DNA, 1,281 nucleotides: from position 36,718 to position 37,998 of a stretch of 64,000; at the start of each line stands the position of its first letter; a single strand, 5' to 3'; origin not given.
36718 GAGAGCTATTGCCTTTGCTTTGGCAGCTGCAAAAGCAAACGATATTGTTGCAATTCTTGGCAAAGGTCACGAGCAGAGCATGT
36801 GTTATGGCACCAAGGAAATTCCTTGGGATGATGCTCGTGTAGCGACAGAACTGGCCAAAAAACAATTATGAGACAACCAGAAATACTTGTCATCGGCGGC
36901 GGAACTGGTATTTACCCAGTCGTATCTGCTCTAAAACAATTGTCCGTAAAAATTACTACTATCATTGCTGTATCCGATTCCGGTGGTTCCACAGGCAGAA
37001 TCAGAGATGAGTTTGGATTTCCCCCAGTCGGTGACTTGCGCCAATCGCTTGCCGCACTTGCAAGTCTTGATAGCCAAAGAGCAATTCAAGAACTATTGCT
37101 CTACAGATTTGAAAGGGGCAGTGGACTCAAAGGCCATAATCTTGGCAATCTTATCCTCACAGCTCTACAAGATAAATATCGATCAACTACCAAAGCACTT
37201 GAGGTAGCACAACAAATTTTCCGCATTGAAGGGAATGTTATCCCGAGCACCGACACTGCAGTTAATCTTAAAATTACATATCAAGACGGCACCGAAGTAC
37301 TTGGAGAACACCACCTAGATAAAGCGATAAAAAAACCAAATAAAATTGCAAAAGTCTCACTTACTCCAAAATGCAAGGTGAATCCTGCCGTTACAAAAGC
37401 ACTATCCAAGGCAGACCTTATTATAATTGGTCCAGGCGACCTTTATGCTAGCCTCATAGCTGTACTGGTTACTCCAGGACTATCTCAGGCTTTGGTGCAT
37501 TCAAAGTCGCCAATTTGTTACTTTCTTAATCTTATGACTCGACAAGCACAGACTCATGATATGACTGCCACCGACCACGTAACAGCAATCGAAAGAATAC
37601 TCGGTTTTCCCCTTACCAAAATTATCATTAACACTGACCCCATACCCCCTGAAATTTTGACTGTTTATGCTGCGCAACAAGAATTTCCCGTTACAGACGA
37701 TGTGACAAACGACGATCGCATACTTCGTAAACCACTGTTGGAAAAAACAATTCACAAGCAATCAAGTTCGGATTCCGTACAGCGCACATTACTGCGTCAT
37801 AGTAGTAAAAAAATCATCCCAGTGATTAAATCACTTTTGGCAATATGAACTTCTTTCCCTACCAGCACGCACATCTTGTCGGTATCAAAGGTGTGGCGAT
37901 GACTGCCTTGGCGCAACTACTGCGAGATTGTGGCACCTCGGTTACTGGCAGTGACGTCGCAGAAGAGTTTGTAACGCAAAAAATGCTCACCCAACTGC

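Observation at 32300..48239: Remodelled dcw cluster containing yvcK/glmR and murA but lacking murD, murF and ddl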

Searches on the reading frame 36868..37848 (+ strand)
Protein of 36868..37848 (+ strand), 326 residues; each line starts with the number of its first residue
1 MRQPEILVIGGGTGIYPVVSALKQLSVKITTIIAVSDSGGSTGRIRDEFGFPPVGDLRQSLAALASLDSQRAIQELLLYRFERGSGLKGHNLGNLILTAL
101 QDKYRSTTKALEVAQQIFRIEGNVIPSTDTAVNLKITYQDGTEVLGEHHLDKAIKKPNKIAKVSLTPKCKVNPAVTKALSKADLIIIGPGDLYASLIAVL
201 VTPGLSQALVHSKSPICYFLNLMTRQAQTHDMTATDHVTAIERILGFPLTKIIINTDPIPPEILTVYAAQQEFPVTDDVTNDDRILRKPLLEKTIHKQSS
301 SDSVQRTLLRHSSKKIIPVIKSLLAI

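Call 3: search_protein_families(library=pfam, proteins=[window:36868-37848:+])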
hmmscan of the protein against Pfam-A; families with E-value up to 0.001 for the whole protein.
window:36868-37848:+ (326 aa): 1 family
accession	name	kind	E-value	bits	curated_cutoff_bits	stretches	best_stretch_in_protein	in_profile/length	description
PF01933.23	CofD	-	1.1e-73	248.4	30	1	6-282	1-277/290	2-phospho-L-lactate transferase CofD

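Call 5: search_protein_families(library=ncbifam, proteins=[window:36868-37848:+], max_evalue=0.01)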
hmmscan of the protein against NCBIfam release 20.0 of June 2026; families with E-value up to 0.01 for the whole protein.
window:36868-37848:+ (326 aa): 3 families
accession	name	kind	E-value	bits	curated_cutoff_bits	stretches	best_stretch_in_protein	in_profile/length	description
TIGR01826.1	CofD_related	subfamily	1.6e-79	267.6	196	1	6-324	1-309/310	uridine diphosphate-N-acetylglucosamine-binding protein YvcK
TIGR04357.1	CofD_rel_GAK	hypoth_equivalog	7.2e-29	101.3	340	2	87-245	133-301/368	GAK system CofD-like protein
TIGR01819.1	F420_cofD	equivalog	3.7e-05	22.9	257.45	1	105-212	108-219/301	2-phospho-L-lactate transferase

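Call 11: find_encoding_contigs(protein=window:36868-37848:+, flank=10000, max_places=6)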
Protein window:36868-37848:+ (326 aa): 17 contigs read that carry it; 6 places shown.
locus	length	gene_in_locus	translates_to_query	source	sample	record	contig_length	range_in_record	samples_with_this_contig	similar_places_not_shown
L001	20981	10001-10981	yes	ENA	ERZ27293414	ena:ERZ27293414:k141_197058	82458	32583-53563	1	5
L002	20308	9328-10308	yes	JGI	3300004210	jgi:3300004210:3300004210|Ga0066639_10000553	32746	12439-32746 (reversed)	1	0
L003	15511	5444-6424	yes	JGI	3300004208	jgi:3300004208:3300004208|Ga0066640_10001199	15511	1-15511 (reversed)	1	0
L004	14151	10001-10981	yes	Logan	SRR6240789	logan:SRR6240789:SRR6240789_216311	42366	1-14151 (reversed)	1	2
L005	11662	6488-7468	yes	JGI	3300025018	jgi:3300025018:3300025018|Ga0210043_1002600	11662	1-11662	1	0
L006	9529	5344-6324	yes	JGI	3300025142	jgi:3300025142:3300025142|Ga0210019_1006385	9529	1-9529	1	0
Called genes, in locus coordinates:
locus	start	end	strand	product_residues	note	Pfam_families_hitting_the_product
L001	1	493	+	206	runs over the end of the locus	PF02397:Bac_transf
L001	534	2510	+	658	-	PF13196:DUF4012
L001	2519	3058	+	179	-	PF11967:RecO_N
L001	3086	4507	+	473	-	PF00587:tRNA-synt_2b, PF03129:HGTP_anticodon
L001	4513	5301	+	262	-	-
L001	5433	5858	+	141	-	PF02381:MraZ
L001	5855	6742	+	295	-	PF01795:Methyltransf_5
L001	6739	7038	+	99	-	-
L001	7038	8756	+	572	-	PF03717:PBP_dimer, PF00905:Transpeptidase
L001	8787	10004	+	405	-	PF08245:Mur_ligase_M, PF02875:Mur_ligase_C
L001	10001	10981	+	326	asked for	PF01933:CofD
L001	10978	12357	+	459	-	PF01225:Mur_ligase, PF08245:Mur_ligase_M, PF02875:Mur_ligase_C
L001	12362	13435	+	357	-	PF01565:FAD_binding_4, PF02873:MurB_C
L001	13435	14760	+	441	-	PF00275:EPSP_synthase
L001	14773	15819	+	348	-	PF00953:Glycos_transf_4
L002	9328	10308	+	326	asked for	PF01933:CofD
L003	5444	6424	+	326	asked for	PF01933:CofD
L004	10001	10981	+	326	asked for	PF01933:CofD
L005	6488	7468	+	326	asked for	PF01933:CofD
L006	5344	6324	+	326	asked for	PF01933:CofD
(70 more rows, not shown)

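Call 15: find_homologous_proteins(query=window:36868-37848:+, max_evalue=1e-20)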
Query window:36868-37848:+ (326 aa): 2065 proteins with E <= 1e-20 among 8000 candidates; the best 120 are listed.
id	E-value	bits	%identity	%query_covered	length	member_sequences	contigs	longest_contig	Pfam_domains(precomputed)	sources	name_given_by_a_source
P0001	3.9e-206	701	100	100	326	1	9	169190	PF01933.24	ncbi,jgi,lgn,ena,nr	ncbi:MAG: YvcK family protein [Candidatus Pacebacteria bacterium]|nr:YvcK family protein [Candidatus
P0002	3.5e-152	524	74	99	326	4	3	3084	PF01933.24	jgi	-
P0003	1.7e-151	522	74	100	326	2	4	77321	PF01933.24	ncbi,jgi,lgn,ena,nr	ncbi:MAG: YvcK family protein [Candidatus Pacebacteria bacterium]|nr:YvcK family protein [Candidatus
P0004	3.4e-150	517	73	100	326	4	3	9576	PF01933.24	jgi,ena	-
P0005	2.1e-145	502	70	100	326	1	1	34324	PF01933.24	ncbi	-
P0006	1.5e-141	489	69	100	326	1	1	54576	PF01933.24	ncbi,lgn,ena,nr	ncbi:MAG: YvcK family protein [bacterium]|nr:YvcK family protein [bacterium]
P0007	3.5e-122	425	59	98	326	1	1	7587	PF01933.24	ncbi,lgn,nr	ncbi:MAG: hypothetical protein QG639_126 [Patescibacteria group bacterium]|nr:hypothetical protein [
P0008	7.7e-119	414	63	97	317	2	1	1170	PF01933.24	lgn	-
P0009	2.1e-118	413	59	99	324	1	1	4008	PF01933.24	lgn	-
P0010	9.1e-118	411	58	98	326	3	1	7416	PF01933.24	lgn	-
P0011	3.1e-117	409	59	99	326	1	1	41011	PF01933.24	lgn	-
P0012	2.8e-116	406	59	99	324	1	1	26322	PF01933.24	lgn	-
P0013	5.1e-116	405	57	95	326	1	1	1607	PF01933.24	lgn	-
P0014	1.7e-115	403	59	98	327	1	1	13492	PF01933.24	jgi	jgi:uncharacterized cofD-like protein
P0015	3.7e-115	402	60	98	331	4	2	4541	PF01933.24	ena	-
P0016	2.1e-114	400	59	98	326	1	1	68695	PF01933.24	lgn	-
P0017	3.1e-114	399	57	97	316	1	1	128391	PF01933.24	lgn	-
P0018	5.1e-114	399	57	99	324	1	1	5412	PF01933.24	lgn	-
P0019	9.7e-114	398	56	98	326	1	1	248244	PF01933.24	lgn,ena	-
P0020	1.3e-113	397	59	98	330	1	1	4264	PF01933.24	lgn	-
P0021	1.5e-113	397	60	95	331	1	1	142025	PF01933.24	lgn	-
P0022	1.7e-113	397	56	95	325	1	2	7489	PF01933.24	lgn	-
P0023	1.9e-113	397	57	99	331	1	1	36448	PF01933.24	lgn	-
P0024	1.1e-112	394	58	99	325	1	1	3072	PF01933.24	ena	-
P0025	1.1e-112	394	57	97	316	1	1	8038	PF01933.24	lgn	-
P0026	1.8e-112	393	56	98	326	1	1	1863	PF01933.24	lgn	-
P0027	2.4e-112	393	56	99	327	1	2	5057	PF01933.24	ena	-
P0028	4.1e-112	392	60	98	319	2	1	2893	PF01933.24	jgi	-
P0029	1.2e-111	391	57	99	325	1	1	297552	PF01933.24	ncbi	-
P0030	1.4e-111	391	55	99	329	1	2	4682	PF01933.24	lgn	-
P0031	1.7e-111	390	56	98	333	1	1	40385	PF01933.24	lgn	-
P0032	1.7e-111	390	57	98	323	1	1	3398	PF01933.24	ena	-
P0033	2.6e-111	390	58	98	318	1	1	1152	PF01933.24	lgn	-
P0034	2.8e-111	390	56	98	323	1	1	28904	PF01933.24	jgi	-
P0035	4.2e-111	389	55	98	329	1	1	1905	PF01933.24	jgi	jgi:uncharacterized cofD-like protein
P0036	5.4e-111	389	56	99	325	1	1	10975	PF01933.24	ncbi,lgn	-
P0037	5.9e-111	389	58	97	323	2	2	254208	PF01933.24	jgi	jgi:uncharacterized cofD-like protein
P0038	6.0e-111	388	57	98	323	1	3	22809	PF01933.24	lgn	-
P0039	7.1e-111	388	56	99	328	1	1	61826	PF01933.24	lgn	-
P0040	8.0e-111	388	57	98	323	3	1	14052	PF01933.24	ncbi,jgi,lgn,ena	-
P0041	9.2e-111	388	55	98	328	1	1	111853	PF01933.24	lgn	-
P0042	1.1e-110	388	56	99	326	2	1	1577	PF01933.24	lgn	-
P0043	1.3e-110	387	56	99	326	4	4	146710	PF01933.24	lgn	-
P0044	1.5e-110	387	58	98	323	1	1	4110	PF01933.24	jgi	jgi:uncharacterized cofD-like protein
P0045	1.6e-110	387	57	98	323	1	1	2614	PF01933.24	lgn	-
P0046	1.8e-110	387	57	99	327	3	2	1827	PF01933.24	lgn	-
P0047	2.4e-110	387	55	98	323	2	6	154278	PF01933.24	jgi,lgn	jgi:uncharacterized cofD-like protein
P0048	2.5e-110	386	57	99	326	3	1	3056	PF01933.24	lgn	-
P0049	2.9e-110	386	56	98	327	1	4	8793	PF01933.24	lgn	-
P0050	4.0e-110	386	57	98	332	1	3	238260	PF01933.24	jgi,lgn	-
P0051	5.6e-110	385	55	99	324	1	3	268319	PF01933.24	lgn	-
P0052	5.6e-110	385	58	97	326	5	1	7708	PF01933.24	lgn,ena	-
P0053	7.5e-110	385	55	99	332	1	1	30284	PF01933.24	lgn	-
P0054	8.9e-110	385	56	99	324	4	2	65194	PF01933.24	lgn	-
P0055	9.2e-110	385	58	98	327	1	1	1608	PF01933.24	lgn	-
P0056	1.2e-109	384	54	95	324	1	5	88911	PF01933.24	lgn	-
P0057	1.7e-109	384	55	99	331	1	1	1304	PF01933.24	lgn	-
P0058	2.2e-109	383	55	100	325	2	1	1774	PF01933.24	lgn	-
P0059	2.9e-109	383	56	99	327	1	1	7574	PF01933.24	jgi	jgi:uncharacterized cofD-like protein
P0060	3.3e-109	383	56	98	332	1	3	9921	PF01933.24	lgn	-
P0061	3.6e-109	383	55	99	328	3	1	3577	PF01933.24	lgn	-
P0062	3.8e-109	383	56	98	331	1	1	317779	PF01933.24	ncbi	-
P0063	3.9e-109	383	55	95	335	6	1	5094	PF01933.24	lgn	-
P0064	4.9e-109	382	58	99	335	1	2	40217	PF01933.24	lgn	-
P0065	5.1e-109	382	56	97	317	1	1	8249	PF01933.24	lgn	-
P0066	6.2e-109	382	53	99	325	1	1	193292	PF01933.24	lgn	-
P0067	7.2e-109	382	53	99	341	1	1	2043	PF01933.24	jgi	-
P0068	8.4e-109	381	54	100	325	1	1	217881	PF01933.24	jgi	jgi:uncharacterized cofD-like protein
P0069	9.6e-109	381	55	99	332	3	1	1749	PF01933.24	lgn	-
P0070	1.1e-108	381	54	99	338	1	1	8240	PF01933.24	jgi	jgi:uncharacterized cofD-like protein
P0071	1.2e-108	381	56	97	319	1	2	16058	PF01933.24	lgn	-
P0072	1.4e-108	381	58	97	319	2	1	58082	PF01933.24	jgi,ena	-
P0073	1.5e-108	381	55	99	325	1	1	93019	PF01933.24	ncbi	-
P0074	2.3e-108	380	55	98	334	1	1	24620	PF01933.24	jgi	jgi:uncharacterized cofD-like protein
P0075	2.5e-108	380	55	98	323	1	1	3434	PF01933.24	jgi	-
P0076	2.6e-108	380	57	98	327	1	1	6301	PF01933.24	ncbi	-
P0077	3.3e-108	379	56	100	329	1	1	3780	PF01933.24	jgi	-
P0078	4.9e-108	379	56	98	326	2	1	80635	PF01933.24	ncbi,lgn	-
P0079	4.9e-108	379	53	98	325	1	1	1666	PF01933.24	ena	-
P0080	5.1e-108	379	52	99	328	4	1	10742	PF01933.24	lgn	-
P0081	5.1e-108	379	56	98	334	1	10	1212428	PF01933.24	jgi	jgi:uncharacterized cofD-like protein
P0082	5.3e-108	379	56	98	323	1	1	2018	PF01933.24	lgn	-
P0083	5.4e-108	379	53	98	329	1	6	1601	PF01933.24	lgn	-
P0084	7.3e-108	378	54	99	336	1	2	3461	PF01933.24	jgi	jgi:uncharacterized cofD-like protein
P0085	1.0e-107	378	52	100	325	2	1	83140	PF01933.24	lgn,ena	-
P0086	1.2e-107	378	54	98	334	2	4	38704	PF01933.24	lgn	-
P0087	1.2e-107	378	53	98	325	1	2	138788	PF01933.24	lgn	-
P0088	1.2e-107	378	53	98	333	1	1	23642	PF01933.24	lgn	-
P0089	1.2e-107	378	53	100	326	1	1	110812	PF01933.24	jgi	jgi:uncharacterized cofD-like protein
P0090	1.3e-107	378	54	99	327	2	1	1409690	PF01933.24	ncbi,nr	ncbi:MAG TPA: gluconeogenesis factor YvcK family protein [Vitreimonas sp.]|nr:gluconeogenesis factor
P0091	1.4e-107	377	52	100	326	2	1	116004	PF01933.24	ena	-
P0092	1.9e-107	377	54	99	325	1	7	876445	PF01933.24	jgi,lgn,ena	-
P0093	1.9e-107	377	54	98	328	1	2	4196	PF01933.24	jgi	jgi:uncharacterized cofD-like protein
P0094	2.0e-107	377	55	99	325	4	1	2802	PF01933.24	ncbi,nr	ncbi:YvcK family protein [Candidatus Woesebacteria bacterium]|nr:YvcK family protein [Candidatus Woe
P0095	2.2e-107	377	53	99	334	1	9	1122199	PF01933.24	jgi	jgi:uncharacterized cofD-like protein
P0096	2.6e-107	377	56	98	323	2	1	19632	PF01933.24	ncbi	ncbi:MAG TPA: gluconeogenesis factor YvcK family protein [Patescibacteria group bacterium]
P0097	2.9e-107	376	56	98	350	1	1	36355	PF01933.24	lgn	-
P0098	3.0e-107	376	53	99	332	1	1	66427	PF01933.24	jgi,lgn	-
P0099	3.1e-107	376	53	99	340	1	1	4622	PF01933.24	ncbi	-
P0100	3.1e-107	376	57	94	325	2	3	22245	PF01933.24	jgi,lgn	-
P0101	4.0e-107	376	53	99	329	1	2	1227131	PF01933.24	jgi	jgi:uncharacterized cofD-like protein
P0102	5.3e-107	376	53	98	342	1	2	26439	PF01933.24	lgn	-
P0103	5.4e-107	375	55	98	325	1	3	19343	PF01933.24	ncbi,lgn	-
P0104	5.5e-107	375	54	99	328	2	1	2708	PF01933.24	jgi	jgi:uncharacterized cofD-like protein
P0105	5.5e-107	375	55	99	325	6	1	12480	PF01933.24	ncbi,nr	ncbi:YvcK family protein [Candidatus Woesebacteria bacterium]|nr:YvcK family protein [Candidatus Woe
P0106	6.0e-107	375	55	97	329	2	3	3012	PF01933.24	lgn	-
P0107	6.8e-107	375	54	99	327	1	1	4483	PF01933.24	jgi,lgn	jgi:uncharacterized cofD-like protein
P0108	7.0e-107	375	55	98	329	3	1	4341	PF01933.24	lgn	-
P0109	7.9e-107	375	55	98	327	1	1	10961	PF01933.24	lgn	-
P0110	8.2e-107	375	56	95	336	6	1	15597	PF01933.24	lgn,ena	-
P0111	8.4e-107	375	54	98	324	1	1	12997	PF01933.24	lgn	-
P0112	1.1e-106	374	54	98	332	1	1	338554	PF01933.24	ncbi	-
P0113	1.3e-106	374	55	99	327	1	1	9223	PF01933.24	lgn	-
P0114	1.8e-106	374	54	99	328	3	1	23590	PF01933.24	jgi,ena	-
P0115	1.9e-106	374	54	98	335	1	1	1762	PF01933.24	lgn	-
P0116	2.4e-106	373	54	98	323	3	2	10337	PF01933.24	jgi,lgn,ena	-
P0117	2.5e-106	373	54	99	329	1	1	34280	PF01933.24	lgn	-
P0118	2.9e-106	373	55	98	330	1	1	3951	PF01933.24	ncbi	-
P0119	3.0e-106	373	54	95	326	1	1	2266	PF01933.24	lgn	-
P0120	3.2e-106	373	56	100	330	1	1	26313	PF01933.24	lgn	-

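Call 16: find_encoding_contigs(protein=P0003, flank=10000, max_places=1)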
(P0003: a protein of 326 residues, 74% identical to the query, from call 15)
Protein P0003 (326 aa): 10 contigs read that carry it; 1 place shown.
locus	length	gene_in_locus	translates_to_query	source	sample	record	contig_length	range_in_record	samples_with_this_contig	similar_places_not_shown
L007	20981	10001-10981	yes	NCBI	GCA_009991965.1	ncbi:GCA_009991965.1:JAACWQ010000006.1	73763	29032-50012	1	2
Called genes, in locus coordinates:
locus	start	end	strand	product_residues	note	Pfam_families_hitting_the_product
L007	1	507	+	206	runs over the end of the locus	PF02397:Bac_transf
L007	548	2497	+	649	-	PF13196:DUF4012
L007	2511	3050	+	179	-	PF11967:RecO_N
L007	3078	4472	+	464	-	PF00587:tRNA-synt_2b, PF03129:HGTP_anticodon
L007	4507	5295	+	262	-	-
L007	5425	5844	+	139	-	PF02381:MraZ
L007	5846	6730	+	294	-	PF01795:Methyltransf_5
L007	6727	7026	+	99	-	-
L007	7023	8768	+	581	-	PF03717:PBP_dimer, PF00905:Transpeptidase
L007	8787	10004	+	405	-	PF08245:Mur_ligase_M, PF02875:Mur_ligase_C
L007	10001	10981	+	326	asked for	PF01933:CofD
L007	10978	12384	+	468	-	PF01225:Mur_ligase, PF08245:Mur_ligase_M, PF02875:Mur_ligase_C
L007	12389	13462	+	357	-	PF01565:FAD_binding_4, PF02873:MurB_C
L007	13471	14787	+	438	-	PF00275:EPSP_synthase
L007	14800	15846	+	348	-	PF00953:Glycos_transf_4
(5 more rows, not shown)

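Call 17: find_encoding_contigs(protein=P0006, flank=10000, max_places=1)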
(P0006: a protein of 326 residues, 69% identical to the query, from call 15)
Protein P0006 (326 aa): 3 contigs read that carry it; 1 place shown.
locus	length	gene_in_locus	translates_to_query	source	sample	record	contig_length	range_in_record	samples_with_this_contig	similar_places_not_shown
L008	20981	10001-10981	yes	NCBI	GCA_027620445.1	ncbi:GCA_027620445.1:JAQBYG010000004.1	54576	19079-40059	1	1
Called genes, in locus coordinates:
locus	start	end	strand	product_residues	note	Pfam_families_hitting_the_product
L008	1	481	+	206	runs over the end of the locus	PF02397:Bac_transf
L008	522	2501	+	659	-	PF13196:DUF4012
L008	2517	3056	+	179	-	PF11967:RecO_N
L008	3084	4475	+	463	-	PF00587:tRNA-synt_2b (weak), PF03129:HGTP_anticodon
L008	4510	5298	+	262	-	-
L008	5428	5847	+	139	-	PF02381:MraZ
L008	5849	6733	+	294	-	PF01728:FtsJ (faint), PF01795:Methyltransf_5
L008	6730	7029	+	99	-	-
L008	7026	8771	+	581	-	PF03717:PBP_dimer, PF00905:Transpeptidase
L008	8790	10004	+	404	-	PF08245:Mur_ligase_M, PF02875:Mur_ligase_C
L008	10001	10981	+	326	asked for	PF01933:CofD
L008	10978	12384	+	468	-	PF01225:Mur_ligase, PF08245:Mur_ligase_M, PF02875:Mur_ligase_C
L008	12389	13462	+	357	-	PF01565:FAD_binding_4, PF02873:MurB_C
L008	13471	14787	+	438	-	PF00275:EPSP_synthase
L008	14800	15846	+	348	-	PF00953:Glycos_transf_4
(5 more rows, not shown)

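Call 18: find_encoding_contigs(protein=P0017, flank=10000, max_places=1)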
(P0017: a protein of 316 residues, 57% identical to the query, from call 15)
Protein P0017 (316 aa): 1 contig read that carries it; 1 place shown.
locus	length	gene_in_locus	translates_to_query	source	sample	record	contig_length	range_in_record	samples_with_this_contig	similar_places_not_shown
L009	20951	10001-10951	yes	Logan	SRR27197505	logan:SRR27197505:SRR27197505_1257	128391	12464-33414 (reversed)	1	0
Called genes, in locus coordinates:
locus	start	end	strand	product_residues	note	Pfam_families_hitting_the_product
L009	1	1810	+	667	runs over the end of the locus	PF13196:DUF4012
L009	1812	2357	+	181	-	PF11967:RecO_N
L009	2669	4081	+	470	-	PF03129:HGTP_anticodon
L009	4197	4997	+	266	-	-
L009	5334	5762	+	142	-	PF02381:MraZ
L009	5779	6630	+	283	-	PF01795:Methyltransf_5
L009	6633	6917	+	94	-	-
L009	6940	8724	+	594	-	PF03717:PBP_dimer, PF00905:Transpeptidase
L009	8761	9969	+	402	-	PF08245:Mur_ligase_M, PF02875:Mur_ligase_C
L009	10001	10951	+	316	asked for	PF01933:CofD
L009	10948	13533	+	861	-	PF01225:Mur_ligase, PF08245:Mur_ligase_M, PF02875:Mur_ligase_C, PF01565:FAD_binding_4 (weak), PF02873:MurB_C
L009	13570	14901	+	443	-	PF00275:EPSP_synthase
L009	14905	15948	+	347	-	PF00953:Glycos_transf_4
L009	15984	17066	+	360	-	PF01098:FTSW_RODA_SPOVE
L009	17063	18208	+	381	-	PF03033:Glyco_transf_28, PF04101:Glyco_tran_28_C, PF00201:UDPGT (weak)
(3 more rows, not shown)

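Call 19: find_encoding_contigs(protein=P0081, flank=10000, max_places=1)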
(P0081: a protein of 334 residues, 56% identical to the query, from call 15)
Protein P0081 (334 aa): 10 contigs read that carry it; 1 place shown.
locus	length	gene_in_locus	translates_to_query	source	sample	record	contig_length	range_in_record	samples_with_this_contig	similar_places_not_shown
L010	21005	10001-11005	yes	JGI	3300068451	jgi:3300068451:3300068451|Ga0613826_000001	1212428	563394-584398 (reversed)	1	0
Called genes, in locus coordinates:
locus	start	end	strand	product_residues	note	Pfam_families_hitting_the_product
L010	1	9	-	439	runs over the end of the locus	-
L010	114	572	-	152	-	-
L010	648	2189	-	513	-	-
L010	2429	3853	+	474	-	PF28494:GlyRS_ins_1 (faint), PF00587:tRNA-synt_2b (weak), PF03129:HGTP_anticodon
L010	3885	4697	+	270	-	-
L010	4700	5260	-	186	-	-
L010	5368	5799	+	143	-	PF02381:MraZ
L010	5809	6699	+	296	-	PF01795:Methyltransf_5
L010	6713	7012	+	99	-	-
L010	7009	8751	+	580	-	PF03717:PBP_dimer, PF00905:Transpeptidase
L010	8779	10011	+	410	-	PF08245:Mur_ligase_M, PF02875:Mur_ligase_C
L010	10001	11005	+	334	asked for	PF01933:CofD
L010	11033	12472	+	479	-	PF01225:Mur_ligase, PF08245:Mur_ligase_M, PF02875:Mur_ligase_C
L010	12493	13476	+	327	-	PF01565:FAD_binding_4, PF02873:MurB_C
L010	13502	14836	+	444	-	PF00275:EPSP_synthase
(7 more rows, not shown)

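Call 20: find_encoding_contigs(protein=P0105, flank=10000, max_places=1)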
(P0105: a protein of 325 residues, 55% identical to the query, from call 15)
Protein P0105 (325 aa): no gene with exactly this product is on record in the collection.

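Call 21: find_encoding_contigs(protein=P0090, flank=10000, max_places=1)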
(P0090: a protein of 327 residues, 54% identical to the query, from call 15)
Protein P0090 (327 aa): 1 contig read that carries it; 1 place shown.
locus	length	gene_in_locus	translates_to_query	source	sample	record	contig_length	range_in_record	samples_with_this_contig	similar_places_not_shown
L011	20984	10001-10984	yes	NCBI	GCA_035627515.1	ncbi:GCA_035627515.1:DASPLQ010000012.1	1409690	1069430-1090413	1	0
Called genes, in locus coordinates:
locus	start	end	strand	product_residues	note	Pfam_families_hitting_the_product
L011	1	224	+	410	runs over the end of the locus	-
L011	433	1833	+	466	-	PF28494:GlyRS_ins_1 (weak), PF00587:tRNA-synt_2b (weak), PF03129:HGTP_anticodon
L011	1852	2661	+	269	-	-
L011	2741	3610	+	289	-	-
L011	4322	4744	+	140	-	PF02381:MraZ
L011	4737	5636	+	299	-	PF01795:Methyltransf_5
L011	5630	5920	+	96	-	-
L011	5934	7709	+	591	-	PF03717:PBP_dimer, PF00905:Transpeptidase, PF13354:Beta-lactamase2 (weak)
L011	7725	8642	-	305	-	-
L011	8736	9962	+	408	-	PF08245:Mur_ligase_M, PF02875:Mur_ligase_C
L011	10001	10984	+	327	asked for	PF01933:CofD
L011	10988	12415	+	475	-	PF01225:Mur_ligase, PF08245:Mur_ligase_M, PF02875:Mur_ligase_C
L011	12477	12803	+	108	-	-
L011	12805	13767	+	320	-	PF01565:FAD_binding_4, PF02873:MurB_C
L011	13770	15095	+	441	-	PF00275:EPSP_synthase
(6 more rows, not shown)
